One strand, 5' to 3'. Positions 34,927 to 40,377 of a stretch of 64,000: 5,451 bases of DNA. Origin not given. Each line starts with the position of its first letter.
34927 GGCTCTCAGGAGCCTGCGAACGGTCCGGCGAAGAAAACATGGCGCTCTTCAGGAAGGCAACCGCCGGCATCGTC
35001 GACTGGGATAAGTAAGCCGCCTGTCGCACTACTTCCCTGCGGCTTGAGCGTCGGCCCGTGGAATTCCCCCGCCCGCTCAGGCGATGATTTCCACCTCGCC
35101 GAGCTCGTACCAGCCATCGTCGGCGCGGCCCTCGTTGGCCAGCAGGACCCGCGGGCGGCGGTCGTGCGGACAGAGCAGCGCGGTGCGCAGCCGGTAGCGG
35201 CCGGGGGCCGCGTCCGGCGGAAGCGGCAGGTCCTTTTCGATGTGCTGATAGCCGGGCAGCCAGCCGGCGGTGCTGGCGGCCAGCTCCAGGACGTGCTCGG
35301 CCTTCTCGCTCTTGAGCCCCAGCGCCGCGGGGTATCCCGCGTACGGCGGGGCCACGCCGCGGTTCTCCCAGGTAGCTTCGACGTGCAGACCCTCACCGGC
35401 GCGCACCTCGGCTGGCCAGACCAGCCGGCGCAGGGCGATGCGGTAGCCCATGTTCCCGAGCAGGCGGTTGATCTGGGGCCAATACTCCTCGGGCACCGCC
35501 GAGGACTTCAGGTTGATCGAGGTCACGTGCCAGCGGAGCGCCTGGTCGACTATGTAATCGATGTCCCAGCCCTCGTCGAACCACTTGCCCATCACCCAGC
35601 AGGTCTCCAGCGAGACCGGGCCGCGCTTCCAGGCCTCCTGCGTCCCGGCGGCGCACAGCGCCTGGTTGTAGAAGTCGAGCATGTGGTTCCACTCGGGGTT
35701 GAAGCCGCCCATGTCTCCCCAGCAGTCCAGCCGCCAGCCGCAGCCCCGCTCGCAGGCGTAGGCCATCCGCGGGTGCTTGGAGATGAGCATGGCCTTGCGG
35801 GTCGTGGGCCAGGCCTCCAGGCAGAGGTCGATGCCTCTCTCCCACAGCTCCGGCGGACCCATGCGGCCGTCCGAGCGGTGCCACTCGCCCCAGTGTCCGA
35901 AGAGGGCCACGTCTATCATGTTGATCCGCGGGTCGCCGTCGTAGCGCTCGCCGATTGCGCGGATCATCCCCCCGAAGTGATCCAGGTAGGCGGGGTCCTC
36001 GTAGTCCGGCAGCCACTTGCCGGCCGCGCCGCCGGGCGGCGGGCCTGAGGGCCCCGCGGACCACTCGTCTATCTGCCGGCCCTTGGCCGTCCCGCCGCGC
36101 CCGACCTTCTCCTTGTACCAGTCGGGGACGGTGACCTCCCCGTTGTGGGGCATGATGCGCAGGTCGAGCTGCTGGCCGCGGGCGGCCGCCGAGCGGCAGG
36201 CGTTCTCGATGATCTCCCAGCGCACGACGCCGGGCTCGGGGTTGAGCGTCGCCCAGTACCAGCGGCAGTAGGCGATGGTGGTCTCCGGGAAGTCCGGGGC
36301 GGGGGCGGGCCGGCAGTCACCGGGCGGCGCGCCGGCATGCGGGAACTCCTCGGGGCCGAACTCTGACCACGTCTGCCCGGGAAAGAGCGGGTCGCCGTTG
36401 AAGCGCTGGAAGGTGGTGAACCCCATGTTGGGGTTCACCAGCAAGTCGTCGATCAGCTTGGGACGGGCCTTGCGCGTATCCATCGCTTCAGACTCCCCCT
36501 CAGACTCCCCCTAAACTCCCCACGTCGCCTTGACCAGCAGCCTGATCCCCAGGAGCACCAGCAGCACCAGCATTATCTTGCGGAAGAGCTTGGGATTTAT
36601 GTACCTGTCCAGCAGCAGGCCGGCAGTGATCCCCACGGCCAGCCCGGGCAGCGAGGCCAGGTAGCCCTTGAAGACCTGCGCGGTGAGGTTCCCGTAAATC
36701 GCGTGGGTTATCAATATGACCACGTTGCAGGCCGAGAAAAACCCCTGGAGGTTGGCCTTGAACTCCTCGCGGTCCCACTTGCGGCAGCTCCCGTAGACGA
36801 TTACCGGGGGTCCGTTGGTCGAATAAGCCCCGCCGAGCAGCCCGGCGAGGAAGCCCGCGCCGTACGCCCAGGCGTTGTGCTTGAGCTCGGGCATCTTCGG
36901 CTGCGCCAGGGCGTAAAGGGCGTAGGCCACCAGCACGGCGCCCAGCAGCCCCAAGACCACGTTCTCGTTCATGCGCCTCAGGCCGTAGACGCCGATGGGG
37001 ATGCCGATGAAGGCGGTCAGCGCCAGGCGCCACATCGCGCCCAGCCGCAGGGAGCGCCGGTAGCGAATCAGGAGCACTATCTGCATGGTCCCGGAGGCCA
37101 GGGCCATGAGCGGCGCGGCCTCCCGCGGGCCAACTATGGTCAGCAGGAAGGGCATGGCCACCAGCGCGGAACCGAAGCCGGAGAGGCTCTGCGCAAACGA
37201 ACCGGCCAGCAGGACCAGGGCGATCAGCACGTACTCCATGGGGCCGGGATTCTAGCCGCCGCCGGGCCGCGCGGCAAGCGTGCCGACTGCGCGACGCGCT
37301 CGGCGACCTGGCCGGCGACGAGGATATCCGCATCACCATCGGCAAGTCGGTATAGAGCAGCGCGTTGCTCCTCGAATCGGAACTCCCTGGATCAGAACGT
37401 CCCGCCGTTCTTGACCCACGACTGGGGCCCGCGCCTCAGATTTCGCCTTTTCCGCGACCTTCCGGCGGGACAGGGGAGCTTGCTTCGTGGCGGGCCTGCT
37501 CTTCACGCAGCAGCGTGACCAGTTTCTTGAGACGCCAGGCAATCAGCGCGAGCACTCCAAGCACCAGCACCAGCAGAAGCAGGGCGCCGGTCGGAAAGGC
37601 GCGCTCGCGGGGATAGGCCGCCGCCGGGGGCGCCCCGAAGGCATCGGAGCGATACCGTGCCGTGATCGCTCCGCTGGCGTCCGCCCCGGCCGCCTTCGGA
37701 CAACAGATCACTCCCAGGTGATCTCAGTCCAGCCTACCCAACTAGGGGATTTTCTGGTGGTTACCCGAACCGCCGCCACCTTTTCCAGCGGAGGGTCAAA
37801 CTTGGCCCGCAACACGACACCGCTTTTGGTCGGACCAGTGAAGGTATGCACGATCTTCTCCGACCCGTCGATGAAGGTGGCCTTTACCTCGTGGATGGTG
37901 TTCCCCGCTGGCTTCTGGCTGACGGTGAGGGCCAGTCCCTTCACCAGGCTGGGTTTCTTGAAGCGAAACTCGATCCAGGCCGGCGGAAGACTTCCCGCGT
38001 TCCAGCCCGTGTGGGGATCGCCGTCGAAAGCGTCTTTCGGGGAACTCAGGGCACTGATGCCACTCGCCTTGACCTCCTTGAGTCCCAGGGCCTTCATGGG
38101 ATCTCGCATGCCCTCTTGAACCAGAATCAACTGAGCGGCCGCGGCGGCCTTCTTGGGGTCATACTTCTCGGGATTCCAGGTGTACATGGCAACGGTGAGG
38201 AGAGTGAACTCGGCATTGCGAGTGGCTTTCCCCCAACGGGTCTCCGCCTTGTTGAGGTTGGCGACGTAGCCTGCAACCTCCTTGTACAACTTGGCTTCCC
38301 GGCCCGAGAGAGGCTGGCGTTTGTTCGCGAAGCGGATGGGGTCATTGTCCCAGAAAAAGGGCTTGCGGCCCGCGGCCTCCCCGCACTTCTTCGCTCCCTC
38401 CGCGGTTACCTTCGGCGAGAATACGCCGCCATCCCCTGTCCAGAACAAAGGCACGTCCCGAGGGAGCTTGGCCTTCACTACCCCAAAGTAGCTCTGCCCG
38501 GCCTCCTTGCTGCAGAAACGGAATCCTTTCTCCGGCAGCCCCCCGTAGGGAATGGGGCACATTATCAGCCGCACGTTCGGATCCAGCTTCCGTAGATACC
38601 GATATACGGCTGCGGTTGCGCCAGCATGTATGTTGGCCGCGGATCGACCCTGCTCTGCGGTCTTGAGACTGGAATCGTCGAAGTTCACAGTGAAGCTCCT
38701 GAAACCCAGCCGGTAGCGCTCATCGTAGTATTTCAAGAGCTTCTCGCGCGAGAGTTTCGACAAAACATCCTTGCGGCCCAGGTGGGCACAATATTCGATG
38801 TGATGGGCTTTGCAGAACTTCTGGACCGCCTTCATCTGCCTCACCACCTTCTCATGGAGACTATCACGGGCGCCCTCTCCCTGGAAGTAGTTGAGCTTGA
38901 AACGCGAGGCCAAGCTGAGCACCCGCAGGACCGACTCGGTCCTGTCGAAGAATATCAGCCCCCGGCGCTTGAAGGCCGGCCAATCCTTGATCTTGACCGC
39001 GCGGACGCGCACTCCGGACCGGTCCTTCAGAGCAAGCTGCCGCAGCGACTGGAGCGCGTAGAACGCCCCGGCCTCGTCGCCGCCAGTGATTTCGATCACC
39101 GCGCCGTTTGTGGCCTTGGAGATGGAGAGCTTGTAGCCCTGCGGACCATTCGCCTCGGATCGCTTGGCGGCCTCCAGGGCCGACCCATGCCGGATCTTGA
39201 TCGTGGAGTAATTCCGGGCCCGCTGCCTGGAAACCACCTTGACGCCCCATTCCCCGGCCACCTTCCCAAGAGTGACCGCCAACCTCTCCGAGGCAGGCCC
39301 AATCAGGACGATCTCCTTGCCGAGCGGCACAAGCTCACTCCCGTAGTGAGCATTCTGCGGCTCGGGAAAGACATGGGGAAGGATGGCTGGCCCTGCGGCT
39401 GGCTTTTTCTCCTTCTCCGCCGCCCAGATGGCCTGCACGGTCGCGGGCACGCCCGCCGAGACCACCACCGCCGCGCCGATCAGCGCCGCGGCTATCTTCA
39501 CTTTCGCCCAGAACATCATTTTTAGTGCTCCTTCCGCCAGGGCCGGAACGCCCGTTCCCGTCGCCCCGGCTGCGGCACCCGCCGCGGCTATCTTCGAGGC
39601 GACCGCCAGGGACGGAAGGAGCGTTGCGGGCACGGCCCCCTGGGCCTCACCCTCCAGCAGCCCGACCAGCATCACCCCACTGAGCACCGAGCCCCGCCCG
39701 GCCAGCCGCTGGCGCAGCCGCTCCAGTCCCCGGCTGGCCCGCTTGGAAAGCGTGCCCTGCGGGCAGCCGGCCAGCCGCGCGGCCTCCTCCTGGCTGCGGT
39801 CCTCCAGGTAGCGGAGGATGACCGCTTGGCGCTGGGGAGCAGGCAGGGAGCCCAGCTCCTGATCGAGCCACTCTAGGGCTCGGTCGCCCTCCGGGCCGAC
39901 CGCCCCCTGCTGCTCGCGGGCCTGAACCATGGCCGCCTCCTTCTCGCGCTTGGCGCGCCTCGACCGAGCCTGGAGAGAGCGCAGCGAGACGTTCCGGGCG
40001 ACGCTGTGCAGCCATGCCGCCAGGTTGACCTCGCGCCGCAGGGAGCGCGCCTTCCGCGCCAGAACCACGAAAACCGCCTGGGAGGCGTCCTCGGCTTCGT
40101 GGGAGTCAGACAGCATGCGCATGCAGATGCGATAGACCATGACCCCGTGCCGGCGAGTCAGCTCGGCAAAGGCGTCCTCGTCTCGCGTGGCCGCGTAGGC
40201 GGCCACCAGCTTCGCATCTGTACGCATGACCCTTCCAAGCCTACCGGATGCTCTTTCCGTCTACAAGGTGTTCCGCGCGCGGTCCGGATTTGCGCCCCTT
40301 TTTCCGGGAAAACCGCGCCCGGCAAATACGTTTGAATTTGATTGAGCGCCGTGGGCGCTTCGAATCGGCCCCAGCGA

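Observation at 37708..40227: ECF sigma factor fused through a membrane helix to a GH20b-GH84-like-discoidin module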

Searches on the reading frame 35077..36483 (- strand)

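Call 8: search_protein_families(library=pfam, proteins=[window:35077-36483:-], max_evalue=0.001)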
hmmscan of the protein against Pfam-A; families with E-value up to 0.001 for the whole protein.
window:35077-36483:- (468 aa): 1 family
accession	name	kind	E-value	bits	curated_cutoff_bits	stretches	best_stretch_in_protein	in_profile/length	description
PF16116.10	DUF4832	-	3.6e-13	50.2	29.2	1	338-450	96-216/216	Domain of unknown function (DUF4832)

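Call 61: search_protein_families(library=pfam, proteins=[window:35077-36483:-], max_evalue=1)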
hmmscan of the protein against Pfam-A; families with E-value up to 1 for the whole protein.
window:35077-36483:- (468 aa): 1 family
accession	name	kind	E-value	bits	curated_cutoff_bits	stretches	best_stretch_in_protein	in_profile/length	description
PF16116.10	DUF4832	-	3.6e-13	50.2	29.2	1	338-450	96-216/216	Domain of unknown function (DUF4832)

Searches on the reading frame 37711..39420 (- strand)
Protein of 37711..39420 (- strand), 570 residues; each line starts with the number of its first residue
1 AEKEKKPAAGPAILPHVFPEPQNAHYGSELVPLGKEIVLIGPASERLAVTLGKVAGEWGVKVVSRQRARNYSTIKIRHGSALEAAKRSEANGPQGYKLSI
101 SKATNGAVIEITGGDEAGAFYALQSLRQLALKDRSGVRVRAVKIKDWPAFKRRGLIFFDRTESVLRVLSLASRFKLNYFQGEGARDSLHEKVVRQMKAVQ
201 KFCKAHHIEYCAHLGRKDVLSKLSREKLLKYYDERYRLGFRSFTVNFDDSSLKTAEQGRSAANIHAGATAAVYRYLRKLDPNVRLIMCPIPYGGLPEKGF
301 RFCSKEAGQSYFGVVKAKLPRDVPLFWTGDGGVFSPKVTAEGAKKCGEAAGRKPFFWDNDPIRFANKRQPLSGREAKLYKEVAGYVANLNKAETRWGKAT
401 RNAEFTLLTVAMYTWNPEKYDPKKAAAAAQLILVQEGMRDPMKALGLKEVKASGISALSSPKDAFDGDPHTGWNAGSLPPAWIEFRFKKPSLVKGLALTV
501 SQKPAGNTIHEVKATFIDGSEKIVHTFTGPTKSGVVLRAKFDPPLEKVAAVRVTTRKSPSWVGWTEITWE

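Call 19: search_protein_representatives(protein=window:37711-39420:-)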
Query: 570 residues. Proteins with E-value up to 0.001 (for the whole library): 2253; up to 1e-10: 626; up to 1e-30: 39. The best 150 are listed.
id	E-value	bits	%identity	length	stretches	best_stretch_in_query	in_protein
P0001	0.0e+00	1297.5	100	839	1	1-570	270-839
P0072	3.3e-129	448.6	43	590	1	10-568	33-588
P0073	3.0e-127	442.2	49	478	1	8-433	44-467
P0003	6.8e-114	398.1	47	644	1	13-435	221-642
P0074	5.7e-107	375.2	46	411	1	31-432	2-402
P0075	1.3e-96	341.0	41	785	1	17-434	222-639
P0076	3.9e-95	336.2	46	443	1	14-422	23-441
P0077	6.7e-88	312.3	38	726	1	17-431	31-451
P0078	4.7e-83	296.3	44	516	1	98-447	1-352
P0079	1.2e-81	291.6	41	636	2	62-421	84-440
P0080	1.8e-66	241.5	47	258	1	311-567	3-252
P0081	4.6e-62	227.0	32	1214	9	464-567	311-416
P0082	2.9e-61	224.4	38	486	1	82-457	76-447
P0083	1.9e-60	221.7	39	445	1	16-432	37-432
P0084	2.3e-57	211.5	36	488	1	8-438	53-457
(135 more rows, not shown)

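Call 40: predict_structure(alignment_id=A1)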
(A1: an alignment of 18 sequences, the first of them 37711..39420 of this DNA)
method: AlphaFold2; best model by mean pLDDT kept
length: 570 residues; sequences in the alignment: 18
mean_pLDDT: 88.2   pTM: 0.78
mean pLDDT of the five models: 88.2, 87.8, 86.7, 86.6, 83.8
residues with pLDDT >= 90: 395; 70-90: 112; 50-70: 34; < 50: 29
segments of 3 or more residues with pLDDT < 50: 1-11, 455-462, 465-472
pLDDT, mean of each block of 10 residues (from residue 1): 35 80 94 95 91 93 91 92 62 87 96 94 96 88 96 90 89 96 84 90 96 93 97 96 94 97 98 98 97 92 95 97 97 94 97 97 93 97 96 76 93 97 95 69 69 55 43 60 86 89 90 95 96 91 92 89 80
secondary structure, 60 per line:
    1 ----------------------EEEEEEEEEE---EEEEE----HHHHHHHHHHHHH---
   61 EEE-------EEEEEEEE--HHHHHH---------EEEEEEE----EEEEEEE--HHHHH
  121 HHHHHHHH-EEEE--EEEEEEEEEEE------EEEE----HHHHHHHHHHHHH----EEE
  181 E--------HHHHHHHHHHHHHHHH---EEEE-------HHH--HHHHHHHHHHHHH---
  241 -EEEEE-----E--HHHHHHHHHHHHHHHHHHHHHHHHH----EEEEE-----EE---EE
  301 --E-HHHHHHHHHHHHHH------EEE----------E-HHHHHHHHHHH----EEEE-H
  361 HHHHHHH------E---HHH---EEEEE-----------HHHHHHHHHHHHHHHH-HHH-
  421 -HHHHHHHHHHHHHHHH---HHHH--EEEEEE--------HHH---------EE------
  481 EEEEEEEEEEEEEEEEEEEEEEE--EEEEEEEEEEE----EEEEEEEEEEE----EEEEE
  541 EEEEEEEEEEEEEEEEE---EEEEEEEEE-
elements in order: E23-32 E36-40 H45-57 E61-63 E71-78 H81-86 E96-102 E107-113 H116-128 E130-133 E136-146 E153-156 H161-173 E178-181 H190-205 E209-212 H225-237 E242-246 H255-279 E284-288 H305-318 E325-327 H340-350 E355-358 H360-367 E384-388 H400-415 H422-437 H441-444 E447-452 E481-503 E506-516 E521-531 E536-557 E561-569

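Call 45: fold_search(model_id=the predicted structure, library=pdb)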
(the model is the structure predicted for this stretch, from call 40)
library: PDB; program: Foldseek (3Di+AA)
matches with E <= 10: 1847; with E <= 0.001: 440
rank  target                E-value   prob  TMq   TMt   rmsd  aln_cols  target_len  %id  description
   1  2v5d                  5.7e-32  1.00  0.60  0.48  21.3       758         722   16  Structure of a Family 84 Glycoside Hydrolase and a Family 32 Carbohydrate-Binding Module in Tandem from Clostridium perf (released 2009-01-27)
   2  6pv5                  2.5e-29  1.00  0.59  0.59   5.1       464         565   21  Structure of CpGH84B (released 2019-09-11)
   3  2xpk_A                1.1e-28  1.00  0.62  0.61   4.9       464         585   20  Cell-penetrant, nanomolar O-GlcNAcase inhibitors selective against lysosomal hexosaminidases (released 2011-03-16)
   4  7ou8_AAA              3.7e-28  1.00  0.60  0.48  17.9       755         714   16  Human O-GlcNAc hydrolase in complex with DNJNAc-thiazolidines (released 2022-04-13)
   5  7ou8_BBB              9.4e-28  1.00  0.59  0.48  17.8       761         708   16  Human O-GlcNAc hydrolase in complex with DNJNAc-thiazolidines (released 2022-04-13)
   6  2v5c_A                9.9e-28  1.00  0.61  0.60   4.8       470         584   20  Family 84 glycoside hydrolase from Clostridium perfringens, 2.1 Angstrom structure (released 2009-01-27)
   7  6rhe_A                1.2e-27  1.00  0.62  0.61   4.8       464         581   19  CpOGA D298N in complex with hOGA-derived S-GlcNAc peptide (released 2019-12-25)
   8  5mi5                  1.2e-27  1.00  0.58  0.50  16.6       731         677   15  BtGH84 mutant with covalent modification by MA3 in complex with PUGNAc (released 2017-11-01)
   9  5mi4                  1.9e-27  1.00  0.59  0.49  16.8       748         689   16  BtGH84 mutant with covalent modification by MA3 (released 2017-11-01)
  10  4ur9_A                2.0e-27  1.00  0.59  0.50  16.1       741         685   16  Structure of ligand bound glycosylhydrolase (released 2015-02-25)
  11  2w66_A                2.1e-27  1.00  0.60  0.53   5.0       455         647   23  BtGH84 in complex with HQ602 (released 2009-04-14)
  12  7khv_B                2.5e-27  1.00  0.63  0.61   6.8       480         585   20  CpOGA IN COMPLEX WITH LIGAND 54 (released 2020-12-02)
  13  5fl0_A                2.6e-27  1.00  0.60  0.52   4.3       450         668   22  Structure of a hydrolase with an inhibitor (released 2016-08-31)
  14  4ur9_B                3.0e-27  1.00  0.60  0.52   4.4       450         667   23  Structure of ligand bound glycosylhydrolase (released 2015-02-25)
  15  2cbi_A                3.3e-27  1.00  0.61  0.60   5.1       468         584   19  Structure of the Clostridium perfringens NagJ family 84 glycoside hydrolase, a homologue of human O-GlcNAcase (released 2006-02-13)
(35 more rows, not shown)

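Call 66: find_encoding_contigs(protein=P0073, flank=8000, max_places=2)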
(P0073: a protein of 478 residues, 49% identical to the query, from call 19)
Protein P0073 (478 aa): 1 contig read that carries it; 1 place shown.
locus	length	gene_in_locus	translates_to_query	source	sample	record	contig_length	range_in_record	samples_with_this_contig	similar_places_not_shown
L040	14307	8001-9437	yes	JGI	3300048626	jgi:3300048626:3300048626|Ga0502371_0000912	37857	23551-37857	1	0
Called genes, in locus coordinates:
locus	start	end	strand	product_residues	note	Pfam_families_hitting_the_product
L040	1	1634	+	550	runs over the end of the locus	PF02690:Na_Pi_cotrans, PF01895:PhoU (faint)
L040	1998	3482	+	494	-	PF13667:ThiC-associated, PF01964:ThiC_Rad_SAM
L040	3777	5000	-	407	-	PF00753:Lactamase_B, PF19583:ODP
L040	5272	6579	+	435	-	PF07690:MFS_1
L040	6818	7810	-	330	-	PF04231:Endonuclease_1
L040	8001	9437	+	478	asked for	PF02838:Glyco_hydro_20b, PF07555:NAGidase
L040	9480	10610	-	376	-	PF00150:Cellulase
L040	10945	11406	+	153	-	PF02639:DUF188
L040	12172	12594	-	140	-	-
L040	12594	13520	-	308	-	-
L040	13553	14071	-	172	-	-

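Call 82: find_related_loci(query=A1, collection=genome_contigs, flank=3000)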
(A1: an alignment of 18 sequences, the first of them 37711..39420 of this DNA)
Query A1 (570 aa) in genome_contigs; peptide patterns used: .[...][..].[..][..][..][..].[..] (x = any residue, [..] = any of these).
198 stretches matched a pattern; 186 encode a relative of the query (tblastn E <= 1e-3); the best 80 are kept; 80 distinct loci.
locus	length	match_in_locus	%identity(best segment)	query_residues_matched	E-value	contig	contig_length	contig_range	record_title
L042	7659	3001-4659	42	14-567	1e-134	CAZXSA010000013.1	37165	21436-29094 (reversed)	MAG TPA_asm: uncultured Planctomycetales bacterium isolate SRP278314_co1_167 genome assembly, contig: NODE_1423_length_3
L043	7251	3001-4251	51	17-433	8e-132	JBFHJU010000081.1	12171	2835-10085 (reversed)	MAG: Tichowtungia sp. isolate Mix_sand07.2021.05.G.71 k141_72051_length_12171_cov_11.0405, whole genome shotgun sequence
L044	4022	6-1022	56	87-424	1e-124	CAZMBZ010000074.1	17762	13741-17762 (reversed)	MAG TPA_asm: uncultured Planctomycetaceae bacterium isolate binchicken_co181_571 genome assembly, contig: NODE_5241_leng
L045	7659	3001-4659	42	14-567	1e-135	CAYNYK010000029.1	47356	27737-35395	MAG TPA_asm: uncultured Planctomycetales bacterium isolate binchicken_co44_235 genome assembly, contig: NODE_1368_length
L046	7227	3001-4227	34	15-436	1e-57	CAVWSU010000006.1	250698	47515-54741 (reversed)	MAG: uncultured Chloroflexia bacterium isolate MFD01299.bin.2.23 genome assembly, contig: contig_2036, whole genome shot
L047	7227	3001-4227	34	15-436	5e-57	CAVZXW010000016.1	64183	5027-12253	MAG: uncultured Chloroflexia bacterium isolate MFD01872.bin.2.101 genome assembly, contig: contig_198783, whole genome s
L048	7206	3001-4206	33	15-433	9e-57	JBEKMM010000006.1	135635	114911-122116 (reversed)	MAG: Candidatus Limnocylindrales bacterium isolate SPRUCE 394 SPRUCE_394_6, whole genome shotgun sequence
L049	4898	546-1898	31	15-479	2e-56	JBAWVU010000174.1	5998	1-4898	MAG: Chloroflexota bacterium isolate ELA019 MAG019_174, whole genome shotgun sequence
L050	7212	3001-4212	32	15-435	1e-55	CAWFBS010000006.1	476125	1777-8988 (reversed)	MAG: uncultured Chloroflexia bacterium isolate MFD02416.bin.1.133 genome assembly, contig: contig_25165, whole genome sh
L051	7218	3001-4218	33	15-433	1e-54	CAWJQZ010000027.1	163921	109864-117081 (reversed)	MAG: uncultured Chloroflexia bacterium isolate MFD02979.bin.2.128 genome assembly, contig: contig_137154, whole genome s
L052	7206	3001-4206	33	15-433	4e-52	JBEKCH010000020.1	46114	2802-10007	MAG: Candidatus Limnocylindrales bacterium isolate SPRUCE 155 SPRUCE_155_20, whole genome shotgun sequence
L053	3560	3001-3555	42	13-192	6e-35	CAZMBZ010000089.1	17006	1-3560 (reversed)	MAG TPA_asm: uncultured Planctomycetaceae bacterium isolate binchicken_co181_571 genome assembly, contig: NODE_5621_leng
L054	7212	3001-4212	32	15-435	6e-54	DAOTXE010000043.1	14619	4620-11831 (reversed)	MAG TPA_asm: Chloroflexota bacterium isolate H2_222 k103_3128524, whole genome shotgun sequence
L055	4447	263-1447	26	14-422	4e-24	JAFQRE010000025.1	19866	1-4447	MAG: Bacteroidaceae bacterium isolate RGIG2076 Goat_Colon-2__c352957, whole genome shotgun sequence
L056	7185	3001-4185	26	38-422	1e-21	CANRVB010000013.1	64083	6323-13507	MAG TPA_asm: uncultured Porphyromonadaceae bacterium isolate SRR15510213_bin.28_metawrap_v1.3_MAG genome assembly, conti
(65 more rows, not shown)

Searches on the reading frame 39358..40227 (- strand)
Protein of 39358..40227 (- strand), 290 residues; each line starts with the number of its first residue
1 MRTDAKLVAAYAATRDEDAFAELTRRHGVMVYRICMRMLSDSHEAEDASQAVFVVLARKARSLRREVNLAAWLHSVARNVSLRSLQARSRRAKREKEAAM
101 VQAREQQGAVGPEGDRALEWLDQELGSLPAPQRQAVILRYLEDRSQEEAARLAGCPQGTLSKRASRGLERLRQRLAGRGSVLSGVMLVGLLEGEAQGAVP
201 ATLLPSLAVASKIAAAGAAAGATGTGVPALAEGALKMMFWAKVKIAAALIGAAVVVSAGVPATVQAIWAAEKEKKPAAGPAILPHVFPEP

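Call 43: predict_structure(alignment_id=A2)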
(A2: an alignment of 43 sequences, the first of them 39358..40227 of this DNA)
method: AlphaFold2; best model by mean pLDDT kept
length: 290 residues; sequences in the alignment: 43
mean_pLDDT: 80.9   pTM: 0.55
mean pLDDT of the five models: 80.9, 80.2, 80.2, 78.8, 78.6
residues with pLDDT >= 90: 131; 70-90: 89; 50-70: 54; < 50: 16
segments of 3 or more residues with pLDDT < 50: 103-110, 219-224
pLDDT, mean of each block of 10 residues (from residue 1): 93 95 95 94 94 94 86 94 89 80 45 74 93 95 92 95 97 92 86 75 72 60 56 71 79 75 69 56 54
secondary structure, 60 per line:
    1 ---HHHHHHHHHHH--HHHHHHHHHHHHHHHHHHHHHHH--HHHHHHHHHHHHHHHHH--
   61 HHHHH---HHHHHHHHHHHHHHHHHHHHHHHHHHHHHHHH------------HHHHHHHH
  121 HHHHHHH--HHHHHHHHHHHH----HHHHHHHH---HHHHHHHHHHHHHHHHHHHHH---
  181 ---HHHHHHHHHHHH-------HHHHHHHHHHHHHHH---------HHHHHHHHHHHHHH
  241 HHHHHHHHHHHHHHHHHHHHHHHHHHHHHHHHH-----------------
elements in order: H4-14 H17-39 H42-58 H61-65 H69-100 H113-127 H130-141 H146-153 H157-177 H184-195 H203-217 H227-273

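Call 104: fold_search(model_id=the predicted structure, library=pdb)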
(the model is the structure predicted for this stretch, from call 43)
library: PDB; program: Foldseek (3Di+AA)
matches with E <= 10: 323; with E <= 0.001: 17
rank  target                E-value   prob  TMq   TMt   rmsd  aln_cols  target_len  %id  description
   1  5wuq_A                6.6e-06  1.00  0.28  0.50  10.6       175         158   25  Crystal structure of SigW in complex with its anti-sigma RsiW, a zinc binding form (released 2017-03-29)
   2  5wuq_B                6.9e-06  1.00  0.30  0.53   9.8       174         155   25  Crystal structure of SigW in complex with its anti-sigma RsiW, a zinc binding form (released 2017-03-29)
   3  5wur_A                7.2e-06  1.00  0.29  0.52   9.4       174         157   25  Crystal structure of SigW in complex with its anti-sigma RsiW, an oxdized form (released 2017-03-29)
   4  9m9e_F                7.2e-06  1.00  0.24  0.39  22.7       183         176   28  Structural Basis of Pausing During Transcription Initiation in Mycobacterium tuberculosis (released 2026-01-14)
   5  5uxx_A                4.9e-05  1.00  0.26  0.43  10.4       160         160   28  Co-crystal structure of the sigma factor RpoE in complex with the anti-sigma factor NepR from Bartonella quintana (released 2018-02-28)
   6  5uxx_C                1.3e-04  1.00  0.26  0.43   9.9       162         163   26  Co-crystal structure of the sigma factor RpoE in complex with the anti-sigma factor NepR from Bartonella quintana (released 2018-02-28)
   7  1or7_A                1.5e-04  1.00  0.30  0.47  10.9       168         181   28  Crystal Structure of Escherichia coli sigmaE with the Cytoplasmic Domain of its Anti-sigma RseA (released 2003-04-15)
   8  9m9d_F                1.7e-04  1.00  0.24  0.42  27.9       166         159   28  Structural Basis of Pausing During Transcription Initiation in Mycobacterium tuberculosis (released 2026-01-14)
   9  6in7_B                2.1e-04  1.00  0.27  0.43  12.3       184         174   24  Crystal structure of AlgU in complex with MucA(cyto) (released 2019-07-24)
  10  9m98_F                2.4e-04  1.00  0.24  0.41  27.9       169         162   28  Structural Basis of Pausing During Transcription Initiation in Mycobacterium tuberculosis (released 2026-01-14)
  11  8z6g_B                2.9e-04  1.00  0.28  0.47  12.6       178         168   26  the AlgU-MucAcyto complex structure in Pseudomonas aeruginosa (released 2024-05-08)
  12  6kon_F                4.0e-04  1.00  0.22  0.34  27.8       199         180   24  Mycobacterium tuberculosis initial transcription complex comprising sigma H and 5'-OH RNA of 5 nt (released 2020-03-11)
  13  6kop_F                4.9e-04  1.00  0.22  0.38  28.1       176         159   26  Mycobacterium tuberculosis initial transcription complex comprising sigma H and 5'-OH RNA of 9 nt (released 2020-03-11)
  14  6jbq_F                6.7e-04  1.00  0.30  0.46  28.0       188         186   28  CryoEM structure of Escherichia coli sigmaE transcription initiation complex containing 5nt of RNA (released 2019-05-29)
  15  1or7_B                8.4e-04  1.00  0.27  0.46  12.2       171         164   25  Crystal Structure of Escherichia coli sigmaE with the Cytoplasmic Domain of its Anti-sigma RseA (released 2003-04-15)
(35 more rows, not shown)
